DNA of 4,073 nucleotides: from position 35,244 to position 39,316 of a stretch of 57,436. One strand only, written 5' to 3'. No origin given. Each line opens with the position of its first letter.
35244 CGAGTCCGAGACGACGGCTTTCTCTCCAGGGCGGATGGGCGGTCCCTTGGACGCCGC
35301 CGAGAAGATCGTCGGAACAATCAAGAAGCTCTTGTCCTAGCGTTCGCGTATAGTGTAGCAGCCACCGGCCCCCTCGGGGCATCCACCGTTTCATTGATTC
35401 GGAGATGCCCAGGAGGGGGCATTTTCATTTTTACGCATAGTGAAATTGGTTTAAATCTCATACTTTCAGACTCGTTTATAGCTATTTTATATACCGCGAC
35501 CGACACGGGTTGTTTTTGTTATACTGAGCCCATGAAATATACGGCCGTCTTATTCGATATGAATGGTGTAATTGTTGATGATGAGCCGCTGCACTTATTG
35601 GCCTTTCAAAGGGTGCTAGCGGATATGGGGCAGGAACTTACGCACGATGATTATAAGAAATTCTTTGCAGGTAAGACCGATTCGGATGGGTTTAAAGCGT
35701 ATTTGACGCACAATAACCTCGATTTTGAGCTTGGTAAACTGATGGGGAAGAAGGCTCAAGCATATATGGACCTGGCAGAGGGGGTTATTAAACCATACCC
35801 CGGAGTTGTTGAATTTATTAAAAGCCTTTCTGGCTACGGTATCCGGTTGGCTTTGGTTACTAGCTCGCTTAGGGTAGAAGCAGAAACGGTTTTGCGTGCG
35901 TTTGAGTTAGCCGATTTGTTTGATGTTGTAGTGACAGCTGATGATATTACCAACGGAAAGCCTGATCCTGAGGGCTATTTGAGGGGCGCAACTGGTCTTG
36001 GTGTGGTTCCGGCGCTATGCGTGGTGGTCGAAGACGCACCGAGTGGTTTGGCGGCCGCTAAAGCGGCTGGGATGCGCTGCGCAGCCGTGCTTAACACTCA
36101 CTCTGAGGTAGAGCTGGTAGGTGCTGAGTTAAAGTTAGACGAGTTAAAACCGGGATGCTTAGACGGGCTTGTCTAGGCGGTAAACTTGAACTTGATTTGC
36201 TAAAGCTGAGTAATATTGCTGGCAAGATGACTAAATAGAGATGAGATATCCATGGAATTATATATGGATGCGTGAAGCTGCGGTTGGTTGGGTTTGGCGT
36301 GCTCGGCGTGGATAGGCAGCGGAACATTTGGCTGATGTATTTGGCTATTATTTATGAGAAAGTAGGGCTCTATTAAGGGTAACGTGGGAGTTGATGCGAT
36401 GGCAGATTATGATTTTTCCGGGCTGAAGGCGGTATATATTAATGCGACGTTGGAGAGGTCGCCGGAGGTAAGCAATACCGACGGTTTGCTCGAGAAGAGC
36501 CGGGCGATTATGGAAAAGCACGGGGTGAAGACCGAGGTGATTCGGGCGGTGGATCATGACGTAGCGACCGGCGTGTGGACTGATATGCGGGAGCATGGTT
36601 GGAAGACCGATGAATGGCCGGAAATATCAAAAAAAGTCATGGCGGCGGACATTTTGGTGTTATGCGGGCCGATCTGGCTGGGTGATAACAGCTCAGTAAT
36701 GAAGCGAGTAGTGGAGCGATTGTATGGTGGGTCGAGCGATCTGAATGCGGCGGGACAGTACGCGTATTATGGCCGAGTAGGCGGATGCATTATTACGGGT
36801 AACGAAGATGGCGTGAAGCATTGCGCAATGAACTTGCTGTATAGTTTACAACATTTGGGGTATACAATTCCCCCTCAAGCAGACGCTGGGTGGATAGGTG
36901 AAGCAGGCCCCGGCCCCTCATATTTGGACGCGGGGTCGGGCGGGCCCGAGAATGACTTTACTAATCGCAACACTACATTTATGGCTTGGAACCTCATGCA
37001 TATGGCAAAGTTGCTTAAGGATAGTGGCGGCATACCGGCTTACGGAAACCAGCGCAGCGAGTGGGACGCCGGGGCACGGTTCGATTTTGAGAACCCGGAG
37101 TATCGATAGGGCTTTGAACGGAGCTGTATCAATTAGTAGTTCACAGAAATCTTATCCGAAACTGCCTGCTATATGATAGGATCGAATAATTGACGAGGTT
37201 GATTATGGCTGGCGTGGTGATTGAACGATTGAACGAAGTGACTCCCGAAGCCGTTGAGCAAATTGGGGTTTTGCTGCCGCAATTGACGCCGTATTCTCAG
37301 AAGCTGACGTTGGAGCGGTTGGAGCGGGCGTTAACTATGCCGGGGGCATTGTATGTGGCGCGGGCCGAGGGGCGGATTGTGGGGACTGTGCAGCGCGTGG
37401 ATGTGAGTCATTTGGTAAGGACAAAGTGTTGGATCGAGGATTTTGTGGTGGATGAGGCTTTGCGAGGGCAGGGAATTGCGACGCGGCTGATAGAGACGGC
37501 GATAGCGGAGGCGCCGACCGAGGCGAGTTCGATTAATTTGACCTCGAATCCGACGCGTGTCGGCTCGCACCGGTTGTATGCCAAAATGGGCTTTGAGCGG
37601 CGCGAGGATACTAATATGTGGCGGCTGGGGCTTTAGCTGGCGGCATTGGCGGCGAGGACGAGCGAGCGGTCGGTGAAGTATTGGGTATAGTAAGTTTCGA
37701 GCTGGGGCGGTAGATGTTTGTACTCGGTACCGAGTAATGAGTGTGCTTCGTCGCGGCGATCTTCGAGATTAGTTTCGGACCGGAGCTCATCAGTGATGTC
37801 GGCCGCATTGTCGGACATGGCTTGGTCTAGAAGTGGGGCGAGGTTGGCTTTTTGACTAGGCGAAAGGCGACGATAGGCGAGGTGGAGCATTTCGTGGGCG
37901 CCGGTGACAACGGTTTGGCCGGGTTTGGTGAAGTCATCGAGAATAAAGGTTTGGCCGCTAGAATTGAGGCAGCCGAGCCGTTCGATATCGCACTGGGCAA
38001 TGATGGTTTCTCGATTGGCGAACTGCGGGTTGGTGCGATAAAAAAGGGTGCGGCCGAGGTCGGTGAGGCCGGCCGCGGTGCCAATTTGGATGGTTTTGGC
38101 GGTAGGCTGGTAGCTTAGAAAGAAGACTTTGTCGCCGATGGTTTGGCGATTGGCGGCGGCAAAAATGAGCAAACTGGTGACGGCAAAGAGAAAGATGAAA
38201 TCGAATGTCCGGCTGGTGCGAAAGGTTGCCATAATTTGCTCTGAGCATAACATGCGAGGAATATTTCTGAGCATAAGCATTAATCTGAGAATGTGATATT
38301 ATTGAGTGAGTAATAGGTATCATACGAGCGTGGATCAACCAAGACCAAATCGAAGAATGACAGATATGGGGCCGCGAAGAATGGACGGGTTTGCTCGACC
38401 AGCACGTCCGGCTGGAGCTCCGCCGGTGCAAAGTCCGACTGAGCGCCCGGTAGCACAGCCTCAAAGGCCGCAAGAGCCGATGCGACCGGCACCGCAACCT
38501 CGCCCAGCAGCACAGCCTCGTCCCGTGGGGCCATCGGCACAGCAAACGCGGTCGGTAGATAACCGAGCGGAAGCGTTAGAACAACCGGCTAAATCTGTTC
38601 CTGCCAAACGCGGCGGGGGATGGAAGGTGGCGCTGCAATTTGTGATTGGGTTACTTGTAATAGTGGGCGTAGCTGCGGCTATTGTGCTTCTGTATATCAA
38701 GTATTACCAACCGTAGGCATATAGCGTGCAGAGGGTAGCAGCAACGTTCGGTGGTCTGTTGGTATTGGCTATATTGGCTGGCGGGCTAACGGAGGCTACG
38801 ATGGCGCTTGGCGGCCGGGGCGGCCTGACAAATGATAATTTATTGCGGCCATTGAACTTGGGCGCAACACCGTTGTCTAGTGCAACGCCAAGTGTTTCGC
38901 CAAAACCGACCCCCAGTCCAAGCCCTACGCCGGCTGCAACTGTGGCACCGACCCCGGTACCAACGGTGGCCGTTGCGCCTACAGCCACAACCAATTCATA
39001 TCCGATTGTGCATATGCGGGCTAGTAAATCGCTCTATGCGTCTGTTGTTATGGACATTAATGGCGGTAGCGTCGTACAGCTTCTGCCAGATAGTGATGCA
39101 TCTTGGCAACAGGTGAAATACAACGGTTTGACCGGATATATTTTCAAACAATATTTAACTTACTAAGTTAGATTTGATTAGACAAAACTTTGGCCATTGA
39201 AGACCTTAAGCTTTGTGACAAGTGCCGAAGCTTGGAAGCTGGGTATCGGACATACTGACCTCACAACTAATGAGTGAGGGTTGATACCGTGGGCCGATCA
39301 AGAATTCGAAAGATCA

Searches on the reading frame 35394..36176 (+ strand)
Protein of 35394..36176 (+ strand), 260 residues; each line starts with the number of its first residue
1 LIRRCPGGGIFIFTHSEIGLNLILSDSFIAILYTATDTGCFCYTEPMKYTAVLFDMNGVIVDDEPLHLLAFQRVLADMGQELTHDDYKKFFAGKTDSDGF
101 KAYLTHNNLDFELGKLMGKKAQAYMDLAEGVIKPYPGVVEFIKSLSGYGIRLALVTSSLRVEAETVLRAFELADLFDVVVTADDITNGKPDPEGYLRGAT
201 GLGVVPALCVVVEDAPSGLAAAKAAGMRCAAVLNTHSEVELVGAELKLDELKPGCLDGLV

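Call 58: search_protein_families(library=pfam, proteins=[window:35394-36176:+], max_evalue=0.001)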
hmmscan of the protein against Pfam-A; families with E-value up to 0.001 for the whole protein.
window:35394-36176:+ (260 aa): 5 families
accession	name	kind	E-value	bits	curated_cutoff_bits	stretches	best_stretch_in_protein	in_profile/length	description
PF13419.12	HAD_2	-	8.9e-34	117.6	23.8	1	52-232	1-178/178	Haloacid dehalogenase-like hydrolase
PF00702.32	Hydrolase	-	1.4e-27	97.8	26.4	1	50-226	2-191/191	haloacid dehalogenase-like hydrolase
PF12710.13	HAD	-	5.5e-06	27.4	27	1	52-187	1-141/189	haloacid dehalogenase-like hydrolase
PF13242.12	Hydrolase_like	-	0.00062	20.1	22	0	188-235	3-51/75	HAD-hyrolase-like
PF13344.12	Hydrolase_6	-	0.00097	19.6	27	0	133-172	14-53/101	Haloacid dehalogenase-like hydrolase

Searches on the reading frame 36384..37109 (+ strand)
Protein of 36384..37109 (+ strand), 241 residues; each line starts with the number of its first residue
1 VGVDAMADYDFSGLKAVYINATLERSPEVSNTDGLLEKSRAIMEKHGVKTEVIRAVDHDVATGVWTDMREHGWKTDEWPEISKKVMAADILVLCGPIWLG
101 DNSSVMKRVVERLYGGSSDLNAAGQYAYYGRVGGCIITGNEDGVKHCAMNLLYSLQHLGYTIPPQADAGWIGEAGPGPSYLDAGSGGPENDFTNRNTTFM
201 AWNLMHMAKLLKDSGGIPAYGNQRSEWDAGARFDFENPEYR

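Call 58: search_protein_families(library=pfam, proteins=[window:36384-37109:+], max_evalue=0.001)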
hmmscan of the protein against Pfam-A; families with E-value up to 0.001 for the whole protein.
window:36384-37109:+ (241 aa): 1 family
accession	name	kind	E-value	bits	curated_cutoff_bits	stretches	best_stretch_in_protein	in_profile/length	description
PF03358.20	FMN_red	-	7e-12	45.6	24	1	17-165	4-142/152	NADPH-dependent FMN reductase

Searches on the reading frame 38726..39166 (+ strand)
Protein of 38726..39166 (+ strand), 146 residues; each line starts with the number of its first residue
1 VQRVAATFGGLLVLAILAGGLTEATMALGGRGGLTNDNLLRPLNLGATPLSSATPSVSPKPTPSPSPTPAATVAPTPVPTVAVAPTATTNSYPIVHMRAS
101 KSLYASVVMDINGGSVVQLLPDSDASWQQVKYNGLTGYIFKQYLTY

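Call 13: search_protein_families(library=pfam, proteins=[window:38726-39166:+], max_evalue=0.01)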
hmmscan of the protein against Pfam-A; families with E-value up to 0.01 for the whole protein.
window:38726-39166:+ (146 aa): 1 family
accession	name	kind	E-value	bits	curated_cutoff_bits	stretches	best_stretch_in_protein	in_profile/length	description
PF08239.17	SH3_3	-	5.4e-08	33.3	27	1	97-145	5-54/54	Bacterial SH3 domain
